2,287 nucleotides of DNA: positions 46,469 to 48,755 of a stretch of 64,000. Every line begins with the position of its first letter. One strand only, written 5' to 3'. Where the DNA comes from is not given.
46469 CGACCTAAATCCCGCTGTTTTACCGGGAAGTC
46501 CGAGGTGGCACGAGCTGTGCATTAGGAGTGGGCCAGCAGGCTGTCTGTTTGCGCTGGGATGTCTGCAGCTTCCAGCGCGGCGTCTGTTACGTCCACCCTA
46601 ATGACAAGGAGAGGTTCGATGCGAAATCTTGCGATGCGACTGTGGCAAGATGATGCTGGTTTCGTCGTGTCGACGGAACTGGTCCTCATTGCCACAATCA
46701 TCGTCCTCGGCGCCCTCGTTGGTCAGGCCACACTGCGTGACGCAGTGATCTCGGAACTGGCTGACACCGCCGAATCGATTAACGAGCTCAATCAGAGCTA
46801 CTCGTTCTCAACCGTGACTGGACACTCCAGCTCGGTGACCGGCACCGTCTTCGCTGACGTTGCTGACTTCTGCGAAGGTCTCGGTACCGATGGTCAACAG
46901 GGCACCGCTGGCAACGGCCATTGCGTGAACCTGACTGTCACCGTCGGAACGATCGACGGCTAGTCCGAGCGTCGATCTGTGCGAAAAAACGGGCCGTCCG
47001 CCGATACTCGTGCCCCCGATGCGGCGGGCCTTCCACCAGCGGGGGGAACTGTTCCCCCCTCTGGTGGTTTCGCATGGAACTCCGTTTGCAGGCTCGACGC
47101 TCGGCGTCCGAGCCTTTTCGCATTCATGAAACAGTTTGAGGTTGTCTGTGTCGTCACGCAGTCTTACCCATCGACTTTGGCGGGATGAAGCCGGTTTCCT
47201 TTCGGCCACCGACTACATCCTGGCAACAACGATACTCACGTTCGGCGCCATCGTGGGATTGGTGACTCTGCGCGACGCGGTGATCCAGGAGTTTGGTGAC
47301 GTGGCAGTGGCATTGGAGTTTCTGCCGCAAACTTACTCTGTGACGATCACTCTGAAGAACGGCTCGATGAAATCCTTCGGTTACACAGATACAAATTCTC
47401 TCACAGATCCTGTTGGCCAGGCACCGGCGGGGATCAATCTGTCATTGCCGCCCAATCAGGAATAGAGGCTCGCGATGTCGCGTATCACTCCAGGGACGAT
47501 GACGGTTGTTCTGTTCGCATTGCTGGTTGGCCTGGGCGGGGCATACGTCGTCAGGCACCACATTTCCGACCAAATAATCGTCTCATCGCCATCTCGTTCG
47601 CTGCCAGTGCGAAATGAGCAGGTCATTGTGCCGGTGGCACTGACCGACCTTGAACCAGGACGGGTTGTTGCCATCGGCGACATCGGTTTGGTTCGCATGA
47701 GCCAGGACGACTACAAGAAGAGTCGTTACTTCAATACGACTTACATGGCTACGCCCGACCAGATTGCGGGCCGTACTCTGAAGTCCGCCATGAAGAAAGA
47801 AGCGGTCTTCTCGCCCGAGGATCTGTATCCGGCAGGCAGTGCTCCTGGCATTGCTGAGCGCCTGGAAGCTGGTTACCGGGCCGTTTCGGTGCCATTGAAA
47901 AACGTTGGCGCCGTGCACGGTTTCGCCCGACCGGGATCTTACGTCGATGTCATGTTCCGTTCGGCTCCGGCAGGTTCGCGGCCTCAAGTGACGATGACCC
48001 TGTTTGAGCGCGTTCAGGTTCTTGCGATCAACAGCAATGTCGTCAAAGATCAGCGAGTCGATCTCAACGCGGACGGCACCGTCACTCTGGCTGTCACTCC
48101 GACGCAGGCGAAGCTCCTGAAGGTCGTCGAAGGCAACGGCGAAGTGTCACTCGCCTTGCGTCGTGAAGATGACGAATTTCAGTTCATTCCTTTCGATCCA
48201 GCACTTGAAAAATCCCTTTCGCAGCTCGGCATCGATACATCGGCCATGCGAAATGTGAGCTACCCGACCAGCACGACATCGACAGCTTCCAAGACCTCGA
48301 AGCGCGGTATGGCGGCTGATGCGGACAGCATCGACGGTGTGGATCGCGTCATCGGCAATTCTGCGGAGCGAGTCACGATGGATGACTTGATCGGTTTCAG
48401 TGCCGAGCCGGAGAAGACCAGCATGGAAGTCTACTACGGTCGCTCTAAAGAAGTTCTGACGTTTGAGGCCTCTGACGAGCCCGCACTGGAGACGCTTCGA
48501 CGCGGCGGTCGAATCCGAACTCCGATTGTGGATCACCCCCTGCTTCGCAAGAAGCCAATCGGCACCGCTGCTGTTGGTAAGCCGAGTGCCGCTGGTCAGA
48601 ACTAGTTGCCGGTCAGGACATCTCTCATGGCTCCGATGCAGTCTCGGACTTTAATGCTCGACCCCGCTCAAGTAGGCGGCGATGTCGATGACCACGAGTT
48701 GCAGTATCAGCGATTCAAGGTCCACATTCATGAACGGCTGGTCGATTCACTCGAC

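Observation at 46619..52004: Compact Tad/Flp-like pilus locus lacking secretin, prepilin peptidase and CpaE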

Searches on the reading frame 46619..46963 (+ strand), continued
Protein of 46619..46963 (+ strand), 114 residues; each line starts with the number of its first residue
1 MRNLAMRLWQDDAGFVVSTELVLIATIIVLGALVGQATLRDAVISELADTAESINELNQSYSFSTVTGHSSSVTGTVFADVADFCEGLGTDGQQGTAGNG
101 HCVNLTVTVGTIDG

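Call 44: find_encoding_contigs(protein=P0113, flank=10000, max_places=2)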
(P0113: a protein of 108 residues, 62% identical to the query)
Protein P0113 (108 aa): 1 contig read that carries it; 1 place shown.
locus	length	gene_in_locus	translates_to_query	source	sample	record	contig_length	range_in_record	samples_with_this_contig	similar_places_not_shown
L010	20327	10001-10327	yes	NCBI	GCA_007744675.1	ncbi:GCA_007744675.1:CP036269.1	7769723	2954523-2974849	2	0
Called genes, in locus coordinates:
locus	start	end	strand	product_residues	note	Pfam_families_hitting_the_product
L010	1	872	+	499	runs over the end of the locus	PF07394:DUF1501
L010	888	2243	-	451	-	PF00884:Sulfatase, PF01663:Phosphodiest (weak), PF16347:SGSH_C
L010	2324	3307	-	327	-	PF08240:ADH_N (faint), PF16912:Glu_dehyd_C, PF00107:ADH_zinc_N, PF13602:ADH_zinc_N_2 (weak)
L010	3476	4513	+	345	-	PF01408:GFO_IDH_MocA, PF02894:GFO_IDH_MocA_C, PF22725:GFO_IDH_MocA_C3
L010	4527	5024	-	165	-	PF19571:ACT_8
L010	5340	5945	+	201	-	PF00702:Hydrolase, PF13419:HAD_2 (weak)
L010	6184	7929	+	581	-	-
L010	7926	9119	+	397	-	-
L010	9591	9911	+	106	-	-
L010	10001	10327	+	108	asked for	-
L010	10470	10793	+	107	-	-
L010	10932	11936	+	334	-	PF08666:SAF (weak), PF16976:RcpC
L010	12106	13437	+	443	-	PF00437:T2SSE, PF27713:UCP018868 (weak)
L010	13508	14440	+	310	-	PF00482:T2SSF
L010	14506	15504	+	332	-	PF00482:T2SSF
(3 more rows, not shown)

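Call 49: predict_structure(alignment_id=A2)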
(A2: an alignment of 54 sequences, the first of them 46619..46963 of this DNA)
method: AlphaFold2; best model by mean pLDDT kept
length: 114 residues; sequences in the alignment: 54
mean_pLDDT: 68.0   pTM: 0.38
mean pLDDT of the five models: 68.0, 65.8, 64.7, 63.7, 60.5
residues with pLDDT >= 90: 21; 70-90: 33; 50-70: 37; < 50: 23
segments of 3 or more residues with pLDDT < 50: 65-72, 93-95, 98-101
pLDDT, mean of each block of 10 residues (from residue 1): 76 87 97 91 83 70 49 53 54 48 50 48
secondary structure, 60 per line:
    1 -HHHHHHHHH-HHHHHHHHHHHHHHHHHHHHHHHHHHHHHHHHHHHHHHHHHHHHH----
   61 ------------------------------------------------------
elements in order: H2-10 H12-56

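Call 61: fold_search(model_id=the predicted structure, library=pdb)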
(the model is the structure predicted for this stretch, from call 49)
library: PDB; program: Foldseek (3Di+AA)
matches with E <= 10: 0; with E <= 0.001: 0
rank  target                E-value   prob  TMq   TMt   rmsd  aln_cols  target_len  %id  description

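Call 88: list_cluster_members(proteins=[window:46619-46963:+, window:47475-48605:+, window:51042-52004:+, window:52244-52999:-])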
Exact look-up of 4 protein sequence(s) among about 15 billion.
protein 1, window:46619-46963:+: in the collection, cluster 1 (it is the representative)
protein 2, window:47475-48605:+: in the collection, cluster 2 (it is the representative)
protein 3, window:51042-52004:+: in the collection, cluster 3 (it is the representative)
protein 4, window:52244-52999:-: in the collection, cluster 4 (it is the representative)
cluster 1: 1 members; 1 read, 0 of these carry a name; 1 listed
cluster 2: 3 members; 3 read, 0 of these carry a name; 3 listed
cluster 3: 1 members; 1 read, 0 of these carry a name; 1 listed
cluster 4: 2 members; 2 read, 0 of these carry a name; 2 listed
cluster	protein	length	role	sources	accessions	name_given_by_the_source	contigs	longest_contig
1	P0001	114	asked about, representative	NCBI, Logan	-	-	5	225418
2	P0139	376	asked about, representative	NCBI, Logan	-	-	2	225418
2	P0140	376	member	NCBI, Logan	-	-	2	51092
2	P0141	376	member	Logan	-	-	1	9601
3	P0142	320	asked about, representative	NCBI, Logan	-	-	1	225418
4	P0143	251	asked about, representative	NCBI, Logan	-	-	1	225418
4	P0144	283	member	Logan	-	-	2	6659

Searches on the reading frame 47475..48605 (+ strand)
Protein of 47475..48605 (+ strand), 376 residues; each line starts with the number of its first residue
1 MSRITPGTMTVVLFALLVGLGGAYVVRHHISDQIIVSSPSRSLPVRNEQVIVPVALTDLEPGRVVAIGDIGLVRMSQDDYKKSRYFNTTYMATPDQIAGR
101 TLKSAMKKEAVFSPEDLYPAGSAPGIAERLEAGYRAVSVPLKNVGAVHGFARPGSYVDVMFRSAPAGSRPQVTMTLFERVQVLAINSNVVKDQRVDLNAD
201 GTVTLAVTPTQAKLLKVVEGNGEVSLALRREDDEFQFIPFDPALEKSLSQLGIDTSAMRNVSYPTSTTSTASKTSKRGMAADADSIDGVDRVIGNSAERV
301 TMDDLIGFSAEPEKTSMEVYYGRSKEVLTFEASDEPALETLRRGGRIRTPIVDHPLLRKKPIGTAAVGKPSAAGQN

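Call 7: search_protein_families(library=pfam, proteins=[window:47475-48605:+], max_evalue=0.01)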
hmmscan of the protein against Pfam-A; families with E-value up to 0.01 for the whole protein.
window:47475-48605:+ (376 aa): 1 family
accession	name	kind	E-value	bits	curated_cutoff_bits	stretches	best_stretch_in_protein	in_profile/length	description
PF16976.10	RcpC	-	4.4e-22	78.6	28.8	1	126-229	3-114/114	Flp pilus assembly protein RcpC/CpaB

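Call 8: search_protein_families(library=ncbifam, proteins=[window:47475-48605:+], max_evalue=0.01)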
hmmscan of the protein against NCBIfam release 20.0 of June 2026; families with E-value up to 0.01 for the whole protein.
window:47475-48605:+ (376 aa): 1 family
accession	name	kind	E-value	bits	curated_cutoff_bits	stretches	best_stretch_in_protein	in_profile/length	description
TIGR03177.1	pilus_cpaB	equivalog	5.8e-41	140.5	71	1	10-254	2-220/262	Flp pilus assembly protein CpaB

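Call 17: find_encoding_contigs(protein=window:47475-48605:+, flank=10000, max_places=6)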
Protein window:47475-48605:+ (376 aa): 2 contigs read that carry it; 2 places shown.
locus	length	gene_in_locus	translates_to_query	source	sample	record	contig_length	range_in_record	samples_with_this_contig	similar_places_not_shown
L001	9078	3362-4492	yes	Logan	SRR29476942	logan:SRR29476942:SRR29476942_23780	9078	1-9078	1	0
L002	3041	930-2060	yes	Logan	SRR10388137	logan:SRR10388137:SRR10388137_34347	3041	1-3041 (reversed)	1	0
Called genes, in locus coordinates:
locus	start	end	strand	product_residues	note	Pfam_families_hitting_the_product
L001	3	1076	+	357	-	?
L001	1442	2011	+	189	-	-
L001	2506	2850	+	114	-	-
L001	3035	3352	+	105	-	-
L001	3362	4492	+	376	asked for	PF16976:RcpC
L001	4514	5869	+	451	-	PF00437:T2SSE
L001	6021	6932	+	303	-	PF00482:T2SSF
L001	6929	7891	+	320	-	PF00482:T2SSF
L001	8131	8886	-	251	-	PF00753:Lactamase_B, PF12706:Lactamase_B_2 (weak)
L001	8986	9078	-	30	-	?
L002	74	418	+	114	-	-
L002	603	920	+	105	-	-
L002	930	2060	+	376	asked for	PF16976:RcpC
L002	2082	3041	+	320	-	?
